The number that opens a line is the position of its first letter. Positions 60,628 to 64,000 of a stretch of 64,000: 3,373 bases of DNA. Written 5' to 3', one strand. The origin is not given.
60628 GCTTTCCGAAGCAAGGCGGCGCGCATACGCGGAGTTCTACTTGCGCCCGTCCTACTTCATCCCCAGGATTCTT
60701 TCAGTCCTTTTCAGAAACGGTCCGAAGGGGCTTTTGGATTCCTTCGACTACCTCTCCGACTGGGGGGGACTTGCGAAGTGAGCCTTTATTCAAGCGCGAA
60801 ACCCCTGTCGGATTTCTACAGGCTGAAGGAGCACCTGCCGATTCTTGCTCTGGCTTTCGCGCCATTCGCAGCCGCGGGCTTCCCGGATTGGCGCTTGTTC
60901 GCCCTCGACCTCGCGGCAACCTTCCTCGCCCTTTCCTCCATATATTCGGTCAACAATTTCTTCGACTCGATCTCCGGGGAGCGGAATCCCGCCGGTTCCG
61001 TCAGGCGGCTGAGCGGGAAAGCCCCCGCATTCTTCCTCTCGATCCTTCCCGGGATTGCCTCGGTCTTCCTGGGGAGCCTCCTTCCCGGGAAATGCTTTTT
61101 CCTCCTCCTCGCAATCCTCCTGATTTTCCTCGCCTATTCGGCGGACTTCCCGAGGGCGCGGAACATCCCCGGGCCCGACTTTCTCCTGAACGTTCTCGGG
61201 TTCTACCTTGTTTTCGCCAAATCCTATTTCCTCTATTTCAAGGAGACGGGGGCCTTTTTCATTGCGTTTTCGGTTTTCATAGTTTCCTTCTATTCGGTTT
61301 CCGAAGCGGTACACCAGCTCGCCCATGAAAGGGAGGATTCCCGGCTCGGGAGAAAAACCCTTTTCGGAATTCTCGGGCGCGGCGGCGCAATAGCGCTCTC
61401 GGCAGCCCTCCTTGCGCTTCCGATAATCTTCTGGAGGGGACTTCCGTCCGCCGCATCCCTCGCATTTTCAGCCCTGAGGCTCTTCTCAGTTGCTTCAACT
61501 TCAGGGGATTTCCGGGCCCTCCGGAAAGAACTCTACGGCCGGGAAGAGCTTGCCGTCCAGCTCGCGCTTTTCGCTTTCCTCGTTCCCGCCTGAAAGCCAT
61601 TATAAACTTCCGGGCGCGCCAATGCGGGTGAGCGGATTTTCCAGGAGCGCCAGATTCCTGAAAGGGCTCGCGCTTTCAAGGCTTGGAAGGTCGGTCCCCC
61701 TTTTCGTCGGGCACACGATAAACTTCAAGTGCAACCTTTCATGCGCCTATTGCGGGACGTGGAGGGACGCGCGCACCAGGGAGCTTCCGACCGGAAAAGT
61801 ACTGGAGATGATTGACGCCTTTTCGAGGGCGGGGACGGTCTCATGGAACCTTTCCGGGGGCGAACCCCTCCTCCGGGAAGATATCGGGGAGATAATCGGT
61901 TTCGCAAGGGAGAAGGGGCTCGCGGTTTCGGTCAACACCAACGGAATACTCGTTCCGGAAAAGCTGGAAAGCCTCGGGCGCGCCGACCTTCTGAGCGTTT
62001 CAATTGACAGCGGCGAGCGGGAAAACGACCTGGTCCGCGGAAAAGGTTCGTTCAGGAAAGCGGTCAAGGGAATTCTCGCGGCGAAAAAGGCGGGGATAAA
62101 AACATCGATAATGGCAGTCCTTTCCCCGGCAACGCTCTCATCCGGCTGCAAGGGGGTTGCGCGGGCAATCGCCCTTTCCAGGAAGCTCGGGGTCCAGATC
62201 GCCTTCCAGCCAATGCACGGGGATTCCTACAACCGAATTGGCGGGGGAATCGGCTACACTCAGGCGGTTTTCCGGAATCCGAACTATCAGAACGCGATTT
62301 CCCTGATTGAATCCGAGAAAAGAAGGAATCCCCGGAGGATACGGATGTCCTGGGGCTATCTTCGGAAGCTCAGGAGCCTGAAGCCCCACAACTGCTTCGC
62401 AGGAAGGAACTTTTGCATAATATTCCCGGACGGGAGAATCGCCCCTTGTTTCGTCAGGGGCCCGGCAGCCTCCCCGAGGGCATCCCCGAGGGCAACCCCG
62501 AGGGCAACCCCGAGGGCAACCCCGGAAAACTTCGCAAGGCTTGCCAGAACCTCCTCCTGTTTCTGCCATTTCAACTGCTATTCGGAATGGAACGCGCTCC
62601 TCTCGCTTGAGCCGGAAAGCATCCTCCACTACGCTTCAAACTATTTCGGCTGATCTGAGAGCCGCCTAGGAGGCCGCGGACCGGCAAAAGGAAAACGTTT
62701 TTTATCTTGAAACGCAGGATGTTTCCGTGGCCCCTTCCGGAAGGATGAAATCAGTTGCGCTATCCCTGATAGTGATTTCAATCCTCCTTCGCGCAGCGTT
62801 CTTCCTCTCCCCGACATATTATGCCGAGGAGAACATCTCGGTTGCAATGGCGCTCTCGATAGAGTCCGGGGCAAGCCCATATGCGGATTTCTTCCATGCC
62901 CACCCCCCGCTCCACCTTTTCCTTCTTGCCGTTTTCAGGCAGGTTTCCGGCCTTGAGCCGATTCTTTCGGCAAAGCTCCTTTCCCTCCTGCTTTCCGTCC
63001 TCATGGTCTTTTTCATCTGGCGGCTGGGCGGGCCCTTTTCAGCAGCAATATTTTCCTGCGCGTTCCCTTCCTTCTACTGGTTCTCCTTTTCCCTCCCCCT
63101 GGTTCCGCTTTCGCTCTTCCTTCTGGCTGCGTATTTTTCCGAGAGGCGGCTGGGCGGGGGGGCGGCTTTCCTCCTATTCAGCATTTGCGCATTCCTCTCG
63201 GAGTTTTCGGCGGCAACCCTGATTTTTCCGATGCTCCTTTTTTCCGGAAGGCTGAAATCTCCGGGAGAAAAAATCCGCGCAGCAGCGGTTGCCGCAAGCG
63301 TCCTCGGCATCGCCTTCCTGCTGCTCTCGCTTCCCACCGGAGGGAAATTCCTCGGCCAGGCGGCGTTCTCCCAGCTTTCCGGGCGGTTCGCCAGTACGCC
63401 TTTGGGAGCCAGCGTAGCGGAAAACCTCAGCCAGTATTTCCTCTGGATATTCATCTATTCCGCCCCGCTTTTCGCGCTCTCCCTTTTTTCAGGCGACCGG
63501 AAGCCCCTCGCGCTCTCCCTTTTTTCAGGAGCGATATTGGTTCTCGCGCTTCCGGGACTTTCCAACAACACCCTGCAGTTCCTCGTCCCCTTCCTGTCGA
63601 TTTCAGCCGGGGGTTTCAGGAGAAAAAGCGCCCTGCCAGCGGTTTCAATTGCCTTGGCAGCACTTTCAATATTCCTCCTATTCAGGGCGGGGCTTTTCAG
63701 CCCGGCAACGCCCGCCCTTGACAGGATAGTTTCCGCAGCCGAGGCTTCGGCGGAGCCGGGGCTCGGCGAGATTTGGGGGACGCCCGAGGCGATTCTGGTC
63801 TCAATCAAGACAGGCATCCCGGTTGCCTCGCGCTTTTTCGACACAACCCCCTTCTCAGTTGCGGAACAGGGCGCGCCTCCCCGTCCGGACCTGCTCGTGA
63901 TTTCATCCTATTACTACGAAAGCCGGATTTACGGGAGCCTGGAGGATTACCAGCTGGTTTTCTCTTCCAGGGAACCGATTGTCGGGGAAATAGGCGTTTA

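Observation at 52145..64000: Bidirectional cluster of five radical SAM enzymes with a UbiA-like protein and membrane glycosyltransferase-like proteins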

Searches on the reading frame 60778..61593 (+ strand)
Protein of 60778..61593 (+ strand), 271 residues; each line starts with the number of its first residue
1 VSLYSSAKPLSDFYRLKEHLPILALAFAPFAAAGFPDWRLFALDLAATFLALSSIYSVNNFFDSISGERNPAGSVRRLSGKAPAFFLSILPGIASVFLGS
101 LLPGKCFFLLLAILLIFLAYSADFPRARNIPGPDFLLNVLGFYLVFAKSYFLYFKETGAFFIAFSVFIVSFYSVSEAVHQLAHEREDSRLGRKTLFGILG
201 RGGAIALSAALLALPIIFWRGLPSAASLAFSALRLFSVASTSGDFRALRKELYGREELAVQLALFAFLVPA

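Call 4: search_protein_families(library=pfam, proteins=[window:60778-61593:+], max_evalue=0.01)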
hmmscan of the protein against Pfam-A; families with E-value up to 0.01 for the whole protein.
window:60778-61593:+ (271 aa): 1 family
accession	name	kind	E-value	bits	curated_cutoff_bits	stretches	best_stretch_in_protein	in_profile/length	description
PF01040.23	UbiA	-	5.4e-13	49.2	34.2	1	23-236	4-226/250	UbiA prenyltransferase family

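Call 5: search_protein_families(library=ncbifam, proteins=[window:60778-61593:+], max_evalue=0.01)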
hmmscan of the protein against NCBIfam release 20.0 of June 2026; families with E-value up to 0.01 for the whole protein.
window:60778-61593:+ (271 aa): 2 families
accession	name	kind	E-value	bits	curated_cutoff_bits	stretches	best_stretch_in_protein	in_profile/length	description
NF009513.0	PRK12872.1-3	equivalog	0.0042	16.7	288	1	37-204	52-216/293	prenyltransferase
NF009516.0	PRK12875.1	equivalog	0.0066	15.6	205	1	53-212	68-228/292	prenyltransferase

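Call 23: search_solved_structures(query=window:60778-61593:+, max_evalue=10)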
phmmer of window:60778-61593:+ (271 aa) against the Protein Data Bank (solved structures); distinct sequences matched with E-value up to 10: 2.
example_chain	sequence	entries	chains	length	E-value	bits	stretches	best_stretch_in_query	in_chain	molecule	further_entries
21ag_R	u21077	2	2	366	0.17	14.7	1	154-197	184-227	5-hydroxytryptamine receptor 1F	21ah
7exd_R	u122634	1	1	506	0.29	13.9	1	154-197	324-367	Soluble cytochrome b562,5-hydroxytryptamine receptor 1F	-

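Call 29: find_homologous_proteins(query=window:60778-61593:+, max_evalue=0.001)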
Query window:60778-61593:+ (271 aa): 2 proteins with E <= 0.001 among 8000 candidates.
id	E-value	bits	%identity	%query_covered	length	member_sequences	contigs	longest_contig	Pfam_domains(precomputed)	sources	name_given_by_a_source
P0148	3.5e-164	563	100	100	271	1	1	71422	PF01040.24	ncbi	ncbi:MAG: UbiA family prenyltransferase [archaeon]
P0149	1.8e-55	206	47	93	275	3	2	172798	PF01040.24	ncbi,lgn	-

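Call 30: find_encoding_contigs(protein=P0149, flank=10000, max_places=3)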
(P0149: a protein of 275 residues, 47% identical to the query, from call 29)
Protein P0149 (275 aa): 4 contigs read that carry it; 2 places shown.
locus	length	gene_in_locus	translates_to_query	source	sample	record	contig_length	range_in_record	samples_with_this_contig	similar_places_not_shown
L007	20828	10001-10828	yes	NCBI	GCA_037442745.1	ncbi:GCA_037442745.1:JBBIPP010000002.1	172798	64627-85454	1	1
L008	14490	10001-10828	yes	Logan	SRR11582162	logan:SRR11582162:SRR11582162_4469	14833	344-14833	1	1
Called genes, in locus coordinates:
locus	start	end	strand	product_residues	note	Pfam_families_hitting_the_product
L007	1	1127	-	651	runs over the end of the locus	-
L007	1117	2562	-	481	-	PF23545:Zn_ribbon_HMPTM, PF04055:Radical_SAM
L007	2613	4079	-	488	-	PF00884:Sulfatase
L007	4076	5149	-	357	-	PF02005:TRM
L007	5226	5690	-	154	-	PF01467:CTP_transf_like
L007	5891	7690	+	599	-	PF12838:Fer4_7 (weak), PF13237:Fer4_10 (faint), PF25160:LdpA_Fe-S-bd (weak), PF00037:Fer4, PF12797:Fer4_2 (weak), PF12837:Fer4_6 (weak), PF00005:ABC_tran, PF00005:ABC_tran, +5 more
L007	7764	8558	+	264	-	-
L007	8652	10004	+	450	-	PF02310:B12-binding, PF04055:Radical_SAM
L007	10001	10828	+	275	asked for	PF01040:UbiA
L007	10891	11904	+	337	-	PF13353:Fer4_12 (weak), PF04055:Radical_SAM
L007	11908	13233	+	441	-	-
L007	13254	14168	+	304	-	-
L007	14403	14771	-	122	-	-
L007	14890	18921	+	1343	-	PF17957:Big_7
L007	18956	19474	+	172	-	-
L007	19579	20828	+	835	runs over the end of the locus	-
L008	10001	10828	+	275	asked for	PF01040:UbiA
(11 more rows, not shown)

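Call 42: search_solved_structures(query=A2, max_evalue=10, show_alignments=2)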
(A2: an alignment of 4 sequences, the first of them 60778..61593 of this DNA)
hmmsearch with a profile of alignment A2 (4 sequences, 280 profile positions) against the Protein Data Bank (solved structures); distinct sequences matched with E-value up to 10: 2.
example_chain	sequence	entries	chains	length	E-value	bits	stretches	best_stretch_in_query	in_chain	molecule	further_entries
9sau_C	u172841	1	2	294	0.13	14.8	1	31-225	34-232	Chlorophyll a synthase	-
9sas_C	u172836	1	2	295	0.13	14.8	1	31-225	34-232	Chlorophyll a synthase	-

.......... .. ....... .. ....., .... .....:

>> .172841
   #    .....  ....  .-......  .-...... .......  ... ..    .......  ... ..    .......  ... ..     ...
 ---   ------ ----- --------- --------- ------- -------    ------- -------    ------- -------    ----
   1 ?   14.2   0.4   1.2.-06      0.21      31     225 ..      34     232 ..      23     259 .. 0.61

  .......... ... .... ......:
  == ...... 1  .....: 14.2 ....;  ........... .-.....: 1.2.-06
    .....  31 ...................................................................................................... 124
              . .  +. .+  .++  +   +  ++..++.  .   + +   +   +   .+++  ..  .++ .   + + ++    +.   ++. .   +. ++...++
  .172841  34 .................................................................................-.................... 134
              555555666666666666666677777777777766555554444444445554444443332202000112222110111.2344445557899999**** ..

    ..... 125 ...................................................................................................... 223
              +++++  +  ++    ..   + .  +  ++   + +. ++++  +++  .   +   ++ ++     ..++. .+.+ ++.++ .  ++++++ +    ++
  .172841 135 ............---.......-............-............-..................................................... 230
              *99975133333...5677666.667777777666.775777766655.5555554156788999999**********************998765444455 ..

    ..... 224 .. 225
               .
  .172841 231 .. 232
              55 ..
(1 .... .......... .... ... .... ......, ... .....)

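Call 52: find_related_loci(query=A2, collection=metagenome_contigs, flank=10000)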
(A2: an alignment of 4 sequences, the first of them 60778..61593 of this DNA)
Query A2 (271 aa) in metagenome_contigs; peptide patterns used: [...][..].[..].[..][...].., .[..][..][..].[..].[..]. (x = any residue, [..] = any of these).
600 stretches matched a pattern (row limit reached: there are more); 2 encode a relative of the query (tblastn E <= 1e-3); 2 distinct loci.
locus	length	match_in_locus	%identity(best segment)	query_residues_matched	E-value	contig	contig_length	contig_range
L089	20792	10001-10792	46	14-265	6e-58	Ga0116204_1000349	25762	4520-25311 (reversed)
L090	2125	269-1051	27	13-257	5e-9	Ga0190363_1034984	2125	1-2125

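Call 61: search_protein_families(library=pfam, proteins=[L007:13254-14168:+, L007:2613-4079:-, L007:7764-8558:+, L007:11908-13233:+], max_evalue=0.01)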
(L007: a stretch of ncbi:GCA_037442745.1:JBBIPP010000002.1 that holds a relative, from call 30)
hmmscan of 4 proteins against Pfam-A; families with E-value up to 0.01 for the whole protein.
L007:13254-14168:+ (304 aa): 0 families

L007:2613-4079:- (488 aa): 2 families
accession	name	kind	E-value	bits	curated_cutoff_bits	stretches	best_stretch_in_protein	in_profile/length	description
PF00884.28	Sulfatase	-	1.2e-27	97.4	25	1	46-350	2-294/301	Sulfatase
PF01663.27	Phosphodiest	-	0.00047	20.3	23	0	268-304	184-220/342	Type I phosphodiesterase / nucleotide pyrophosphatase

L007:7764-8558:+ (264 aa): 0 families

L007:11908-13233:+ (441 aa): 0 families

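Call 85: predict_structure(alignment_id=A6)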
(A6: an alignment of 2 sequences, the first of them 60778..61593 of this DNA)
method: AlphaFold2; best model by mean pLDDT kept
length: 271 residues; sequences in the alignment: 2
mean_pLDDT: 44.3   pTM: 0.35
mean pLDDT of the five models: 44.3, 44.0, 43.2, 39.1, 38.2
residues with pLDDT >= 90: 0; 70-90: 0; 50-70: 51; < 50: 220
segments of 3 or more residues with pLDDT < 50: 1-26, 46-103, 105-108, 115-139, 161-163, 173-211, 213-223, 225-228, 237-253, 255-271
pLDDT, mean of each block of 10 residues (from residue 1): 30 36 48 51 49 41 37 33 38 44 47 48 40 46 53 53 50 49 43 41 46 47 47 49 44 45 42 29
secondary structure, 60 per line:
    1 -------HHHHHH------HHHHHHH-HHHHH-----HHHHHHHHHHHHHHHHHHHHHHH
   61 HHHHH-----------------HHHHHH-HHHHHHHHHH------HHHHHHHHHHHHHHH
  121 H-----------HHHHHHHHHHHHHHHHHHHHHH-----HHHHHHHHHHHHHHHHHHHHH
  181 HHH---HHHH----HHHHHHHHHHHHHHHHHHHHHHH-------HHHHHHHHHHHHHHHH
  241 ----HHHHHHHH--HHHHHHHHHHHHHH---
elements in order: H8-13 H20-26 H28-32 H38-65 H83-88 H90-99 H106-121 H133-154 H160-183 H187-190 H195-217 H225-240 H245-252 H255-268

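Call 87: search_protein_families(library=ncbifam, proteins=[L007:2613-4079:-], max_evalue=0.001)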
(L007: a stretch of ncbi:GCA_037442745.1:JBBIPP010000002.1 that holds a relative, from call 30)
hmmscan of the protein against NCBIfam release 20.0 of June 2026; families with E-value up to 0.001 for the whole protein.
L007:2613-4079:- (488 aa): 7 families
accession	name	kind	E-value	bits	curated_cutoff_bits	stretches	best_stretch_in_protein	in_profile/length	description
NF010322.0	PRK13759.1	equivalog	2e-19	69.5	481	2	258-347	260-355/486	arylsulfatase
TIGR03417.1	chol_sulfatase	equivalog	6.2e-15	55.1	433.45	1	254-353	241-342/500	choline-sulfatase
NF052527.1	Mn_arylsulf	exception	2.4e-13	49.8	850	2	257-332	256-332/479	manganese-dependent arylsulfatase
NF045661.1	HdlasePehA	equivalog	1.5e-12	46.9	900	1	253-332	269-349/506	phosphoric/sulfuric ester hydrolase PehA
NF038282.1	LapC_YejM_PbgA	exception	1.5e-07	30.1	825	1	257-362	403-507/584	LPS biosynthesis-modulating metalloenzyme YejM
NF008619.0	PRK11598.1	equivalog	0.00025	19.7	660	1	262-329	415-487/546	phosphoethanolamine transferase EptA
NF007160.0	PRK09598.1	equivalog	0.00075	17.9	561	0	262-329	400-470/523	phosphoethanolamine--lipid A transferase EptA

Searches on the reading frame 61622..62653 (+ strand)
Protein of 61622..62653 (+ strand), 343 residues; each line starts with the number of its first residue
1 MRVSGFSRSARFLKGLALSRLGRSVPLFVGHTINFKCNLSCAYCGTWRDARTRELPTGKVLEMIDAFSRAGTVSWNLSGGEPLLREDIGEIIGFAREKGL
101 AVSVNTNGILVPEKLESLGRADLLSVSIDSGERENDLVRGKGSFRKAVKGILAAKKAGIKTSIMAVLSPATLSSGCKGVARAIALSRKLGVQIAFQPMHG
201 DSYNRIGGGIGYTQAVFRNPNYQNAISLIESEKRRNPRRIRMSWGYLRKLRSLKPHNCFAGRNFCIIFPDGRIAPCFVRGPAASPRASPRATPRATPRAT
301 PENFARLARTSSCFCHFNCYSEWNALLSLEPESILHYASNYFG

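Call 4: search_protein_families(library=pfam, proteins=[window:61622-62653:+], max_evalue=0.01)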
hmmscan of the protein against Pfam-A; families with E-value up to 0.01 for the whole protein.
window:61622-62653:+ (343 aa): 1 family
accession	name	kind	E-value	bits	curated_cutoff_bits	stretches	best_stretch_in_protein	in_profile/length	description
PF04055.27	Radical_SAM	-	1.3e-24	87.7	29.5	1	36-167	6-150/166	Radical SAM superfamily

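Call 5: search_protein_families(library=ncbifam, proteins=[window:61622-62653:+], max_evalue=0.01)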
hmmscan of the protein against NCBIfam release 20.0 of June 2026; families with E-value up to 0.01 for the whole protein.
window:61622-62653:+ (343 aa): 60 families (the best 25 are shown)
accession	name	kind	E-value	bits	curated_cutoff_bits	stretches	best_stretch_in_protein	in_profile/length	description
TIGR03961.1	rSAM_PTO1314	hypoth_equivalog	5.4e-26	91.7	306.05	1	14-196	10-188/332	PTO1314 family radical SAM protein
NF049973.1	radical_Rv1681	equivalog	2.3e-22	79.4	380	1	34-170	79-222/326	Rv1681 family radical SAM protein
TIGR04303.1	GeoRSP_rSAM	equivalog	1.9e-21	77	400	1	25-191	3-169/325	GeoRSP system radical SAM/SPASM protein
TIGR04055.1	rSAM_NirJ2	equivalog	4.2e-21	75.8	500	1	35-164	8-143/326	putative heme d1 biosynthesis radical SAM protein NirJ2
TIGR02668.1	moaA_archaeal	equivalog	6e-21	74.7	325.25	1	29-160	12-149/303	GTP 3',8-cyclase MoaA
TIGR03962.1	mycofact_rSAM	equivalog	1.4e-20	73.8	265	1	21-167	6-158/339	mycofactocin radical SAM maturase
TIGR04347.1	pseudo_SAM_Halo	equivalog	1.8e-20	73.6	525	1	25-164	37-181/390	TIGR04347 family pseudo-SAM/SPASM protein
TIGR04250.1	SCM_rSAM_ScmE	equivalog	5.7e-20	71.5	400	1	32-165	8-148/358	SynChlorMet cassette radical SAM/SPASM protein ScmE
TIGR03913.1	rad_SAM_trio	equivalog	9.5e-20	70.4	591.75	1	9-173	4-170/477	GDL motif peptide-associated radical SAM/SPASM maturase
TIGR04545.1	rSAM_ahbD_hemeb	equivalog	2.5e-19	69.9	500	1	32-172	5-152/339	heme b synthase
TIGR04546.1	rSAM_ahbC_deAc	equivalog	1.2e-18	67.1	650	1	31-163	43-181/390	12,18-didecarboxysiroheme deacetylase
TIGR04051.1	rSAM_NirJ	equivalog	1.5e-18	66.9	515.45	1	35-167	10-148/354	heme d1 biosynthesis radical SAM protein NirJ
NF001199.0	PRK00164.2-1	equivalog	8.3e-18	64.6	231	1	32-160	17-151/308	GTP 3',8-cyclase MoaA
NF045574.1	sacti_mat_StsB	exception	2.3e-17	63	625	1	32-168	101-242/466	StsB family radical SAM/SPASM domain sactipeptide maturase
NF050035.1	rSAM_WgK_link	exception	6.4e-17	61.6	650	1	24-168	6-157/367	radical SAM/SPASM peptide maturase WgkB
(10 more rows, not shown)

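Call 10: find_encoding_contigs(protein=window:61622-62653:+, flank=10000, max_places=6)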
Protein window:61622-62653:+ (343 aa): no gene with exactly this product is on record in the collection.

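Call 26: search_solved_structures(query=window:61622-62653:+, max_evalue=0.001)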
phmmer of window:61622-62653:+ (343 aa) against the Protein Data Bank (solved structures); distinct sequences matched with E-value up to 0.001: 17.
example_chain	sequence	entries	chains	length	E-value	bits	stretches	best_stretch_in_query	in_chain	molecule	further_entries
7vob_C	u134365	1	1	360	8.8e-12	48.3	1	35-171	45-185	Cytosylglucuronate decarboxylase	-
7voc_C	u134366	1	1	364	9e-12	48.2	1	35-171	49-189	Cytosylglucuronate decarboxylase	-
8wm2_A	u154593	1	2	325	1.4e-10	44.3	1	27-128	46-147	Fe-S radical SAM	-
9dfw_A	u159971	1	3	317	8.7e-10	41.7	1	21-144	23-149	Radical SAM core domain-containing protein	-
9dgw_A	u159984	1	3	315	8.8e-10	41.7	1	21-144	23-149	Radical SAM core domain-containing protein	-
6b4c_A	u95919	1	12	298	1.1e-09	41.4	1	24-144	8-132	Viperin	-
7n7i_A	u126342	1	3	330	1.1e-09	41.3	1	24-144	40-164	Viperin-like enzyme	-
9dfu_A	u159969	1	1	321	2.8e-09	40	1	21-145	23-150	Radical SAM core domain-containing protein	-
9dfn_A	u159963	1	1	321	2.9e-09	40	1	21-145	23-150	Radical SAM core domain-containing protein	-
5vsl_A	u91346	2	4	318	3.9e-08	36.3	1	23-146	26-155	Radical S-adenosyl methionine domain-containing protein 2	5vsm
6q2p_A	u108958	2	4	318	3.9e-08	36.3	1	23-146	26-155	Radical S-adenosyl methionine domain-containing protein 2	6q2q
7n7h_A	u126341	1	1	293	8.2e-07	31.9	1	24-142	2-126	VIPERIN-LIKE ENZYME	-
6c8v_A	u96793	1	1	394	9.1e-07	31.8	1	32-135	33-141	Coenzyme PQQ synthesis protein E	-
6efn_A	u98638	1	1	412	8.6e-06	28.5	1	28-167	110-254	Sporulation killing factor maturation protein SkfB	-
7tol_A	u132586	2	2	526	4.1e-05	26.3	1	25-186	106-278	glycerol dibiphytanyl glycerol tetraether - macrocyclic archaeol synthase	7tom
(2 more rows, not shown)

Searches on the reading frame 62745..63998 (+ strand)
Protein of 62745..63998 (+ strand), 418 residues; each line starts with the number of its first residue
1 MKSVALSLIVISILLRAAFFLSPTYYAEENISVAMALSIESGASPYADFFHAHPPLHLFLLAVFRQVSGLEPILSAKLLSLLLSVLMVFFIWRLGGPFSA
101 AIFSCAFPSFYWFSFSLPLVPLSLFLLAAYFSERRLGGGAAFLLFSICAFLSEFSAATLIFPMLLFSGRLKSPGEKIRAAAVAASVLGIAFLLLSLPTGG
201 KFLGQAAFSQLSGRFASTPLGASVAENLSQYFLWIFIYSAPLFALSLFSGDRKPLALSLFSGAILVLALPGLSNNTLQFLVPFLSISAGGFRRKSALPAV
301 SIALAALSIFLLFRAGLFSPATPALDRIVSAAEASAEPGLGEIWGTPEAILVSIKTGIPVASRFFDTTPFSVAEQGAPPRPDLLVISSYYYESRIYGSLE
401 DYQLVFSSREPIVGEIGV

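Call 15: search_protein_families(library=pfam, proteins=[window:62745-63998:+], max_evalue=0.001)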
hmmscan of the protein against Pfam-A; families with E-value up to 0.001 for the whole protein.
window:62745-63998:+ (418 aa): 0 families

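Call 43: search_solved_structures(query=A3, max_evalue=10, show_alignments=1)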
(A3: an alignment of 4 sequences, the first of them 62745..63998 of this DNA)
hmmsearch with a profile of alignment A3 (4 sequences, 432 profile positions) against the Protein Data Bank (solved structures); distinct sequences matched with E-value up to 10: 0.
